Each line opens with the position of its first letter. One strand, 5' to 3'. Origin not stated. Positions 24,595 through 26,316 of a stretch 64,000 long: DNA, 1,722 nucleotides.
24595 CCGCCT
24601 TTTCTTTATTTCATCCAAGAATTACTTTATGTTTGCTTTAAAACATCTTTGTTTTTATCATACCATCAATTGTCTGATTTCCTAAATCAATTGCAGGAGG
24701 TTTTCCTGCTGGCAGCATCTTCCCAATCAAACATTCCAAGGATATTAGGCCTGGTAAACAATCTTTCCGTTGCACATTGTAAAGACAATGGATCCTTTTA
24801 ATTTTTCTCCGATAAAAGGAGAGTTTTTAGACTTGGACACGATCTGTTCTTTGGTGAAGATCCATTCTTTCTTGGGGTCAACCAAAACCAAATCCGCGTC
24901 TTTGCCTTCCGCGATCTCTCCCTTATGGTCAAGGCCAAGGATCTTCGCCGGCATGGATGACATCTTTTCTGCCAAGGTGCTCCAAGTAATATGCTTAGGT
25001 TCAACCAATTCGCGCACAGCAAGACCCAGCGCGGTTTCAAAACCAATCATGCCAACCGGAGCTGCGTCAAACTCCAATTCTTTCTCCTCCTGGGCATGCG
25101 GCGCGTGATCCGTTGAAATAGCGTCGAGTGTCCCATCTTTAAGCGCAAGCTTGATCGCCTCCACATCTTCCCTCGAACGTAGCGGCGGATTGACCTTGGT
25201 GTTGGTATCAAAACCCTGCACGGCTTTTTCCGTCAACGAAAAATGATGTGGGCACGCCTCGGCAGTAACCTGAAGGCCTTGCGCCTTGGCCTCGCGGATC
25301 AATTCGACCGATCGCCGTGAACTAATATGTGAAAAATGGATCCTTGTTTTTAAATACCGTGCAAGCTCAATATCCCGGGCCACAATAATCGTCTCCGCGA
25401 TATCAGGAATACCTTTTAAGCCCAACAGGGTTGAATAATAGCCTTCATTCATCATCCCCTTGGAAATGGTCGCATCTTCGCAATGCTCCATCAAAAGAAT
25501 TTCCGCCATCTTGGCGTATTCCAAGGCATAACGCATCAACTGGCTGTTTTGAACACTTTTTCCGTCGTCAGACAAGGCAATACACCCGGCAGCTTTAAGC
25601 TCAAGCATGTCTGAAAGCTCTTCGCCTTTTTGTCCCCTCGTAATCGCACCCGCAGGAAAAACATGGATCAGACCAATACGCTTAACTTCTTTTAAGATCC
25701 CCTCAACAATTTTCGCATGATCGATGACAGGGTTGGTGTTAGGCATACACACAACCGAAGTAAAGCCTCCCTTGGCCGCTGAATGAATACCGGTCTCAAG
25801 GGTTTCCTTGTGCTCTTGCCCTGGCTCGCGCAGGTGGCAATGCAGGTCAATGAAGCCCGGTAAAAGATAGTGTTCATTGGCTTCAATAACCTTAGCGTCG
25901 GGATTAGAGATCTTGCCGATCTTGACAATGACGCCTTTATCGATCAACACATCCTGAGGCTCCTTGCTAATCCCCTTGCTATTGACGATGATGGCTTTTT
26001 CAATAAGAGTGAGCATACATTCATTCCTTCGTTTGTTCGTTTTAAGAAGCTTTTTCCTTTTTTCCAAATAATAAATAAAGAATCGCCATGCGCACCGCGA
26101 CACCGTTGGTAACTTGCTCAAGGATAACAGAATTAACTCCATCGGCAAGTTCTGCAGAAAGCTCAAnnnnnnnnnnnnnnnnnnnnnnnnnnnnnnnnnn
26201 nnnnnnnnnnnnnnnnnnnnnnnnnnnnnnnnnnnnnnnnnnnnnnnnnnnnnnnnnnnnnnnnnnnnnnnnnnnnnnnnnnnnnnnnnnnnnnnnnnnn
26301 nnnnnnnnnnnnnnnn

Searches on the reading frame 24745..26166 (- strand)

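Call 93: search_protein_families(library=pfam, proteins=[window:24745-26166:-], max_evalue=0.00001)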
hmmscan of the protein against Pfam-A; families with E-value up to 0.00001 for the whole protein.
window:24745-26166:- (473 aa): 3 families
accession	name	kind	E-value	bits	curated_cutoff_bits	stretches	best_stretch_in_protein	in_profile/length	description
PF01979.26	Amidohydro_1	-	1.8e-33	116.7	25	1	100-470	1-345/345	Amidohydrolase family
PF07969.17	Amidohydro_3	-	6.5e-14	52.7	29.7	1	336-471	357-472/472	Amidohydrolase family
PF12890.13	DHOase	-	1.5e-09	38.5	21.2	1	101-284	4-140/142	Dihydro-orotase-like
